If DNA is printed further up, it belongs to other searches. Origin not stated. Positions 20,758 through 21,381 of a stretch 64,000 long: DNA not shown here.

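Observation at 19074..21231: An uncharacterised ~105-aa module present three times (twice in the middle protein, once fused to the PLC-like enzyme)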

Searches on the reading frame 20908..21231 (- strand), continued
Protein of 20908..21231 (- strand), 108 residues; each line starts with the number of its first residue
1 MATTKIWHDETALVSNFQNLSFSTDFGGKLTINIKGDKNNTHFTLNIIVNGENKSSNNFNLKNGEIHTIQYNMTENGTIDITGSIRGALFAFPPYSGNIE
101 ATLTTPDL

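Call 62: find_encoding_contigs(protein=P0070, flank=8000, max_places=2)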
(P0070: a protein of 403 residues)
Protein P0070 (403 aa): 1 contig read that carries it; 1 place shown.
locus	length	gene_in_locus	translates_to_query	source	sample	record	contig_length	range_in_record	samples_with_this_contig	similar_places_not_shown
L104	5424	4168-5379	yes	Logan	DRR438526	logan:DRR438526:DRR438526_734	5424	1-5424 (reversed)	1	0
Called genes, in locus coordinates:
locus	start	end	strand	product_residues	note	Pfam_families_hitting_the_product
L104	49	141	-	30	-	-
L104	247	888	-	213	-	PF00072:Response_reg, PF00196:GerE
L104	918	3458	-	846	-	PF17874:TPR_MalT (faint), PF07719:TPR_2 (faint), PF13174:TPR_6 (faint), PF13424:TPR_12 (weak), PF13424:TPR_12, PF00515:TPR_1 (weak), PF13424:TPR_12, PF02518:HATPase_c, +7 more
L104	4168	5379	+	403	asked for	PF00388:PI-PLC-X, PF26146:PI-PLC_X (faint)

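Call 73: search_protein_families(library=pfam, proteins=[P0035, P0036, P0037, P0038, P0039, P0040, P0041, P0042, P0043, P0044], max_evalue=0.01)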
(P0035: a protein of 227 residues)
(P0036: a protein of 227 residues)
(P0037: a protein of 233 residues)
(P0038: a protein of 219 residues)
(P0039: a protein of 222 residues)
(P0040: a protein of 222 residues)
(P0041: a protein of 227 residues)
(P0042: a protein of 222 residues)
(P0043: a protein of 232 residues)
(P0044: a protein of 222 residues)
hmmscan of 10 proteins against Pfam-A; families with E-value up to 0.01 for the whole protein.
P0035 (227 aa): 0 families

P0036 (227 aa): 0 families

P0037 (233 aa): 0 families

P0038 (219 aa): 0 families

P0039 (222 aa): 0 families

P0040 (222 aa): 1 family
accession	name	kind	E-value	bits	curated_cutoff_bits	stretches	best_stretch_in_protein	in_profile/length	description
PF14651.12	Lipocalin_7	-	1.1e-05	25.8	25.4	1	34-88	21-77/128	Lipocalin / cytosolic fatty-acid binding protein family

P0041 (227 aa): 0 families

P0042 (222 aa): 0 families

P0043 (232 aa): 0 families

P0044 (222 aa): 0 families
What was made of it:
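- One family member (P0040) matches Pfam Lipocalin_7 at 25.8 bits, just above the 25.4-bit cut-off (call 73).
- Tried and rejected: Lipocalin_7 was traced to one borderline partial hit (call 73).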

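Call 74: search_protein_families(library=pfam, proteins=[P0045, P0046, P0047, P0048, P0049, P0050, P0051, P0055, P0057, P0058], max_evalue=0.01)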
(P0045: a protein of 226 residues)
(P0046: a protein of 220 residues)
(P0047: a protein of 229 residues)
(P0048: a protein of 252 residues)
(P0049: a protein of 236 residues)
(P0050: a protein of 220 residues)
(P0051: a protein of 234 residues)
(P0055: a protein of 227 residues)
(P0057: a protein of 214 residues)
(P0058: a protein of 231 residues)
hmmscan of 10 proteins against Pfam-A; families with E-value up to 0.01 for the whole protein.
P0045 (226 aa): 0 families

P0046 (220 aa): 0 families

P0047 (229 aa): 0 families

P0048 (252 aa): 0 families

P0049 (236 aa): 0 families

P0050 (220 aa): 0 families

P0051 (234 aa): 0 families

P0055 (227 aa): 1 family
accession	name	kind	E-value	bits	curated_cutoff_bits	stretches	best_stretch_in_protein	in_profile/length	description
PF20533.3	DUF6748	-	0.002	18.3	27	0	40-139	34-125/196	Domain of unknown function (DUF6748)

P0057 (214 aa): 0 families

P0058 (231 aa): 0 families

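Call 75: search_dna_similar(query=P0039, collection=plasmids, mode=protein, max_evalue=0.001, max_rows=10)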
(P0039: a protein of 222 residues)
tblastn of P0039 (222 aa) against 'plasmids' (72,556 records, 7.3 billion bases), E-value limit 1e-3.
No match.

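Call 76: search_dna_similar(query=P0039, collection=phages, mode=protein, max_evalue=0.001, max_rows=10)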
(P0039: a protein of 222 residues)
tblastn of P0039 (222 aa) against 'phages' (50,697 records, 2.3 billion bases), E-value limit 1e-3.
No match.
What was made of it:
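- No match on phages or plasmids (calls 75, 76).
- Tried and rejected: Plasmid and phage collections gave no match (calls 75, 76).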

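Call 78: find_related_loci(query=A3, collection=metagenome_contigs, flank=6000)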
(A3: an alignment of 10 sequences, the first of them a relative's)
Query A3 (222 aa) in metagenome_contigs; peptide patterns used: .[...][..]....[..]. (x = any residue, [..] = any of these).
52 stretches matched a pattern; 4 encode a relative of the query (tblastn E <= 1e-3); 4 distinct loci.
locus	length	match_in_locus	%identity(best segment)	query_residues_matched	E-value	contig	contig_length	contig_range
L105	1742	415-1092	40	1-222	8e-43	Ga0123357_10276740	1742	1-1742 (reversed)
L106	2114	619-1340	47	3-221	2e-47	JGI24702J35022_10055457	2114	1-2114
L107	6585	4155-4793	36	1-210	1e-30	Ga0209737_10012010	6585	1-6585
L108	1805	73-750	35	1-221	5e-30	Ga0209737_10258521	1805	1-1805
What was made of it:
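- Tried and rejected: A narrower alignment gave 4 loci (call 78).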
